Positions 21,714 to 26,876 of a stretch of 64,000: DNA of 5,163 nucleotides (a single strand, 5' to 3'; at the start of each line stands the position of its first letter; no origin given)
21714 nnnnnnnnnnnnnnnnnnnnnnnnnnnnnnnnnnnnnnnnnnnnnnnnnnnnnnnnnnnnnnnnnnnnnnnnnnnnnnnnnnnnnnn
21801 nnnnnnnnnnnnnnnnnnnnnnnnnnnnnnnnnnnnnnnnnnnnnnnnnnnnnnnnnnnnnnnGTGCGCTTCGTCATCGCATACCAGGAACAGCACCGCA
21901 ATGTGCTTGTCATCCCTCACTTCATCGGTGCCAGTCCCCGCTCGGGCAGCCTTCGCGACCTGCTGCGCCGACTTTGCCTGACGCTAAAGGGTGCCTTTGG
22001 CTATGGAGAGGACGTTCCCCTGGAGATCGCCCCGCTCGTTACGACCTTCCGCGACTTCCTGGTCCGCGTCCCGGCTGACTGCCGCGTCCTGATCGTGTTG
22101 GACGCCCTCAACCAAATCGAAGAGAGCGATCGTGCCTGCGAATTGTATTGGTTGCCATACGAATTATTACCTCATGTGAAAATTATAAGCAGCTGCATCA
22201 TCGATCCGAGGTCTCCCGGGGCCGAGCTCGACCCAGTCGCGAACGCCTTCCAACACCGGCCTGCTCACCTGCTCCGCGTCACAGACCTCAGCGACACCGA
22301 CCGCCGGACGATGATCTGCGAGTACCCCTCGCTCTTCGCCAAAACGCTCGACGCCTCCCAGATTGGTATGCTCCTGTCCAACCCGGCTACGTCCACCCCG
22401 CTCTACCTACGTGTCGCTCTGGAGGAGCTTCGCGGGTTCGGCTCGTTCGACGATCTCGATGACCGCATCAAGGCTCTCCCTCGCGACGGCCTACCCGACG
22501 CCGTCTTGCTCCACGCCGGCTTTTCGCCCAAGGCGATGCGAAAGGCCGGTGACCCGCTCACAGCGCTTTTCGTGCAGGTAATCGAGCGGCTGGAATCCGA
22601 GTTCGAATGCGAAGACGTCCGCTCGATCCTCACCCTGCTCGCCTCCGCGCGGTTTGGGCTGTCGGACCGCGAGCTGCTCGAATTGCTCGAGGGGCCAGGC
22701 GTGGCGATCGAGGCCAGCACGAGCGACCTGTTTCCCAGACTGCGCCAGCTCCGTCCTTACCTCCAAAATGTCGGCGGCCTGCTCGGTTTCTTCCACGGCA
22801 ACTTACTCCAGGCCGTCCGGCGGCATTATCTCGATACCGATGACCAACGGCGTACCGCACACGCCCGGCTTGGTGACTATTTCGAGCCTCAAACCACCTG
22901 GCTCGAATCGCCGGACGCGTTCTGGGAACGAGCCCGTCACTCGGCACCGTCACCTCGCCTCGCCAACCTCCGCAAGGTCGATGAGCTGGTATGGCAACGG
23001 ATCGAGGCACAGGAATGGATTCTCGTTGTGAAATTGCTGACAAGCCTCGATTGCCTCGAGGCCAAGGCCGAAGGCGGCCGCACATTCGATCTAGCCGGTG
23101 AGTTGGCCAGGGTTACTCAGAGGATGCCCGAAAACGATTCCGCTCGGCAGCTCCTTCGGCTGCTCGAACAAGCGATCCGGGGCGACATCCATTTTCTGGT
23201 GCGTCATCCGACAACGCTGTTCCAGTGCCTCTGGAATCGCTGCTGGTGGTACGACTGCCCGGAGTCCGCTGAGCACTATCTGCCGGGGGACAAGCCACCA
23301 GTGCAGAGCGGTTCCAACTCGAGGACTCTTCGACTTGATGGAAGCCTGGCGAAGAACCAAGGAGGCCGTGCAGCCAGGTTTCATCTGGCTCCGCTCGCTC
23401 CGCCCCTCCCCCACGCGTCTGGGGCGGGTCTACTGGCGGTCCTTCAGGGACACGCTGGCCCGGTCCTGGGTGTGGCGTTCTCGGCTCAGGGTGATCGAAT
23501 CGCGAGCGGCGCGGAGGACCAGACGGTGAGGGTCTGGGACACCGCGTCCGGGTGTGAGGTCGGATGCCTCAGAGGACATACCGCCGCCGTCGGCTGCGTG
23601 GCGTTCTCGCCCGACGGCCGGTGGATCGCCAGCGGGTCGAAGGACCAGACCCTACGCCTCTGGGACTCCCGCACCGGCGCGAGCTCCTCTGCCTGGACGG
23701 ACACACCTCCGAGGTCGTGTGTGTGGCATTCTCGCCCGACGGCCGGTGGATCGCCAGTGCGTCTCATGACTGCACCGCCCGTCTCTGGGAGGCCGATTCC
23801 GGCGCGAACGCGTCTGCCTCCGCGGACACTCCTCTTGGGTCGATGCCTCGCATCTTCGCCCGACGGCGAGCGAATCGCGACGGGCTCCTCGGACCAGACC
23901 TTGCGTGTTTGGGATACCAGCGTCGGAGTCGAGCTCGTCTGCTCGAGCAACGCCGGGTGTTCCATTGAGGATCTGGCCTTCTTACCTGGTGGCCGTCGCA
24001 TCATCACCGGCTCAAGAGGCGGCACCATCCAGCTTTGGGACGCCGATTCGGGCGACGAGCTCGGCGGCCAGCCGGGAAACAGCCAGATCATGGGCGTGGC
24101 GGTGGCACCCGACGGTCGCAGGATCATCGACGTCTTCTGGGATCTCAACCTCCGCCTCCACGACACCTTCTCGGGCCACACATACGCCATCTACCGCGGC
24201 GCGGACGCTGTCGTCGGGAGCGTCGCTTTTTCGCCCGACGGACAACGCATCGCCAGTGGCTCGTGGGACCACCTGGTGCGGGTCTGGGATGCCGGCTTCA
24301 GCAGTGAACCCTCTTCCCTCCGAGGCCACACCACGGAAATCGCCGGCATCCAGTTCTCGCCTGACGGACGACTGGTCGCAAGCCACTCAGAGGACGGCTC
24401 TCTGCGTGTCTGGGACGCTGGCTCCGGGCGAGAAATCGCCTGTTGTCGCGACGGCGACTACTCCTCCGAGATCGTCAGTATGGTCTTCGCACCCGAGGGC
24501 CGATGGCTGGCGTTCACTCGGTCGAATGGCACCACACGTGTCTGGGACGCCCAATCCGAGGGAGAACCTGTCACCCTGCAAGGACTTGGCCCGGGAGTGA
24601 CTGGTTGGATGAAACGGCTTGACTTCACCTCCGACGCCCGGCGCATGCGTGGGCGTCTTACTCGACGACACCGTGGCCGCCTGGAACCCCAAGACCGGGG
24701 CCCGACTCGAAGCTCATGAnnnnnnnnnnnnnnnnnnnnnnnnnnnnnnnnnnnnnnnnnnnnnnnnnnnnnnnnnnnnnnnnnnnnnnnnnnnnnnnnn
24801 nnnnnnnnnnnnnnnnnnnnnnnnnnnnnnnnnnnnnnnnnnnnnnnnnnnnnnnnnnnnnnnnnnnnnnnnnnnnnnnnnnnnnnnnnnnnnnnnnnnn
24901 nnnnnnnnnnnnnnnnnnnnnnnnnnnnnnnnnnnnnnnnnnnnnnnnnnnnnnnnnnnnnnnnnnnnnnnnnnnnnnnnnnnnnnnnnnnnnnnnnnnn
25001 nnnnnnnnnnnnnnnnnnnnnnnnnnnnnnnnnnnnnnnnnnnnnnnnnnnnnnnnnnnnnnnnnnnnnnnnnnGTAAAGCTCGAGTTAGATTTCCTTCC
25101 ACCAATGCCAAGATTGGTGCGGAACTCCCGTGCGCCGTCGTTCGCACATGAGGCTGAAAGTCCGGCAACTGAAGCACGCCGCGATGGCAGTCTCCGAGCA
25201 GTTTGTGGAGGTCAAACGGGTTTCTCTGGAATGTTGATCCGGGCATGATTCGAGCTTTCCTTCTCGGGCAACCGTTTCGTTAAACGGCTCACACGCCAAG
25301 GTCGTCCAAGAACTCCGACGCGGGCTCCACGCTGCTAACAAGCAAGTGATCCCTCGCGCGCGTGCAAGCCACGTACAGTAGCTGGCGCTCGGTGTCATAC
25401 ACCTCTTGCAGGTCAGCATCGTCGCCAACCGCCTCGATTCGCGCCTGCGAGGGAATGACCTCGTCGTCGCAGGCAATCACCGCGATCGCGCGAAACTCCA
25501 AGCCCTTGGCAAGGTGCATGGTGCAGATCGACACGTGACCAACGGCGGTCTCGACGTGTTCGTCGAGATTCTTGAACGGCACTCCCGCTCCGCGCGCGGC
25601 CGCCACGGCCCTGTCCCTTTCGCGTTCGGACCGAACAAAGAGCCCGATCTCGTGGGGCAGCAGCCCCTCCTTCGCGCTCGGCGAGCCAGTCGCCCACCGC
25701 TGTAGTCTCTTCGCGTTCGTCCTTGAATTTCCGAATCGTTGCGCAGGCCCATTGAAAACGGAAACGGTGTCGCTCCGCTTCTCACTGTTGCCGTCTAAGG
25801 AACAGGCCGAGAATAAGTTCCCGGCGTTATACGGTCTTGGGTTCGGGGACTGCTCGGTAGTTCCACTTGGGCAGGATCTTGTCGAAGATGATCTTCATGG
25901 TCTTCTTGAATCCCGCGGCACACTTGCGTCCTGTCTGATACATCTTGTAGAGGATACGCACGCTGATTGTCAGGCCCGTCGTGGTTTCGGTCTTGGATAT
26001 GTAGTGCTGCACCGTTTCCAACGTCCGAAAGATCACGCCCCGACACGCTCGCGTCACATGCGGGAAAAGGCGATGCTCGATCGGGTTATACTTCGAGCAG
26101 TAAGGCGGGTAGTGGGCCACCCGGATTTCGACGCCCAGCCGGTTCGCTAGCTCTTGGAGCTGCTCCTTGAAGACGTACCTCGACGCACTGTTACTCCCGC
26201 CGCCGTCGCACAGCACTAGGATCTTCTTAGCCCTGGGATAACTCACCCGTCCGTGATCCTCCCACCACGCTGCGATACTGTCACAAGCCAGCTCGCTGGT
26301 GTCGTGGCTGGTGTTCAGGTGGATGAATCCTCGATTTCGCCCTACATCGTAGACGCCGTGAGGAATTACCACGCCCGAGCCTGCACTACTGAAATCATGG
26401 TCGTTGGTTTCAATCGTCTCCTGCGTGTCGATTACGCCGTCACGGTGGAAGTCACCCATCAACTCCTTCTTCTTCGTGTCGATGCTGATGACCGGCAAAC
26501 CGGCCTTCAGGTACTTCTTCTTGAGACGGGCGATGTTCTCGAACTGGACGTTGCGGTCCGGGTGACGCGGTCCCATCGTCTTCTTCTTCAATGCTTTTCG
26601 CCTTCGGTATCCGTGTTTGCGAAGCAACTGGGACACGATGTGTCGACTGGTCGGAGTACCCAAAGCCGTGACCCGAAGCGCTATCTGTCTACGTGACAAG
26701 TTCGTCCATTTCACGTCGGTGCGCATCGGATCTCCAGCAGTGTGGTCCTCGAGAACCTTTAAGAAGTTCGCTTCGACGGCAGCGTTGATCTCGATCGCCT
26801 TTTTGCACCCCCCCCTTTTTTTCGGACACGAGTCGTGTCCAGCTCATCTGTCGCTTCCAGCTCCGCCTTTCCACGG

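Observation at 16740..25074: Precisely bounded Tn3-family transposon carrying a NACHT-WD40 STAND NTPase as its only passenger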

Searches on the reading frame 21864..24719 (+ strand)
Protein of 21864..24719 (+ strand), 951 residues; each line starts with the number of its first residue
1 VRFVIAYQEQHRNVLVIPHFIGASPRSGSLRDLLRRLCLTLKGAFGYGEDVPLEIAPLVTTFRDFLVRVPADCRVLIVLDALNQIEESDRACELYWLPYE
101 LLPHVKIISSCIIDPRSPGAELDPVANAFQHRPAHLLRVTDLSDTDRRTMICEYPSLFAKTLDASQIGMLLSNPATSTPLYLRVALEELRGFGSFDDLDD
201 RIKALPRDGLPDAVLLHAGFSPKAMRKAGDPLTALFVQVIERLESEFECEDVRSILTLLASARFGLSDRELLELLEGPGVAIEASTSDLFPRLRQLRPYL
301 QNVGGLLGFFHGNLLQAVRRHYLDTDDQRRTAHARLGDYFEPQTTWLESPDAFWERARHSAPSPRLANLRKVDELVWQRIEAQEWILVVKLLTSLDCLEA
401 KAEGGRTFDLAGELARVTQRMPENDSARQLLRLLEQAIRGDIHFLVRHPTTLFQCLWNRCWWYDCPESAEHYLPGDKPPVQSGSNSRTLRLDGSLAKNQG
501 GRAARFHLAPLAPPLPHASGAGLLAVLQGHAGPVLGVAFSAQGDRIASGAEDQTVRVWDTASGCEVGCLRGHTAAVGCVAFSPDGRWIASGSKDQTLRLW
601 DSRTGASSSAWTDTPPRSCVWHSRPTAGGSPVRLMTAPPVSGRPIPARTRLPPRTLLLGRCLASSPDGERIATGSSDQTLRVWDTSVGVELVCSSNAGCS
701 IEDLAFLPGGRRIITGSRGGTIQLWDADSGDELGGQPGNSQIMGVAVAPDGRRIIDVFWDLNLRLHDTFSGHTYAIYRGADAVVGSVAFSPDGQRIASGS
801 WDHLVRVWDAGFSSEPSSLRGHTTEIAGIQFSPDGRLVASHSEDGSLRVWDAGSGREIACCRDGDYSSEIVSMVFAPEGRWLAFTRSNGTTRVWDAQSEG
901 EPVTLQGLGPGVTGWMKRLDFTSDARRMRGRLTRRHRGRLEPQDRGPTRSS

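Call 6: search_protein_families(library=pfam, proteins=[window:21864-24719:+], max_evalue=0.01)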
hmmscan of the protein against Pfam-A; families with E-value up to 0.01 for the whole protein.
window:21864-24719:+ (951 aa): 40 families (the best 25 are shown)
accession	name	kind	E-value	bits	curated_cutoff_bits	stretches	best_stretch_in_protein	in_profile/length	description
PF00400.38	WD40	-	3.5e-63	207.8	27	6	565-601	3-39/39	WD domain, G-beta repeat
PF25174.1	Beta-prop_THOC3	-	4.5e-62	210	305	3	783-899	4-120/272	THOC3 beta-propeller domain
PF25173.1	Beta-prop_WDR3_1st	-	2.5e-56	190.7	154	3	739-895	29-183/184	WDR3 first beta-propeller domain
PF24814.1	WD40_Prp19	-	1.3e-46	159.3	320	3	760-909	28-177/281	Prp19 WD40 domain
PF24817.1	WD40_WDHD1_1st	-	8.6e-42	143.7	109.9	4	532-618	87-173/291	WDHD1 first WD40 domain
PF23414.1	Beta-prop_EML_2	-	1.3e-41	143.2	90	4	704-859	4-160/266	Echinoderm microtubule-associated protein second beta-propeller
PF25175.1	Beta-prop_WDR5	-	9.2e-39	133.9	250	3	742-896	55-208/296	WDR5 beta-propeller domain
PF24807.1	WD40_CDC20-Fz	-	1.4e-38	133.4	200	3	526-608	130-215/292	CDC20/Fizzy WD40 domain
PF25047.1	Beta-prop_TEP1_2nd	-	1.2e-34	120.1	89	4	774-897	83-205/255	TEP-1 second beta-propeller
PF25172.1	Beta-prop_WDR3_2nd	-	6.3e-34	118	140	3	740-899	134-291/293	WDR3 second beta-propeller domain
PF25391.1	WD40_Gbeta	-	8e-32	111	150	3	662-809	190-340/340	G protein beta WD-40 repeat protein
PF25168.1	Beta-prop_WDR36-Utp21_2nd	-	2.9e-31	109.4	84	3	804-860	221-277/335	WDR36/Utp21 second beta-propeller domain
PF24805.1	EIF3I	-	4.5e-28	98.7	200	1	526-619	5-99/324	EIF3I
PF24105.1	Beta-prop_CAF1B_HIR1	-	4.3e-24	85.6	80.5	2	525-605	124-204/383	CAF1B/HIR1 beta-propeller domain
PF24796.1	WDR55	-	4.2e-23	82.3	200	3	741-898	55-210/296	WDR55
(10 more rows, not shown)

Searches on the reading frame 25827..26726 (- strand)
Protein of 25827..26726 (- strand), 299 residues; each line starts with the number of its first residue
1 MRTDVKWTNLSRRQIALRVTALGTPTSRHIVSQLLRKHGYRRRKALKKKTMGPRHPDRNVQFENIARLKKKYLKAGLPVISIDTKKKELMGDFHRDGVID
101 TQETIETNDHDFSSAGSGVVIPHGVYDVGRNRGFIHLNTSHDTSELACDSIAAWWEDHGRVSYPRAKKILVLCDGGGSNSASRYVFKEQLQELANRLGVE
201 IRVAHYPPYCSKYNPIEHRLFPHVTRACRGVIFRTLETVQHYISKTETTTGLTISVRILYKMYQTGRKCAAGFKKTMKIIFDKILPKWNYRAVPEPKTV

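Call 23: search_protein_families(library=pfam, proteins=[window:25827-26726:-], max_evalue=0.001)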
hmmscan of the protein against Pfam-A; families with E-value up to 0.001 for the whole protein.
window:25827-26726:- (299 aa): 2 families
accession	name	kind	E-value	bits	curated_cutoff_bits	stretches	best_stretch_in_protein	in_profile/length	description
PF07592.17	DDE_Tnp_ISAZ013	-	1.4e-100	336.7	26.9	1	4-294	17-308/308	Rhodopirellula transposase DDE domain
PF01498.24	HTH_Tnp_Tc3_2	-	0.00037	21.1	31.5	0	11-56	15-60/72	Transposase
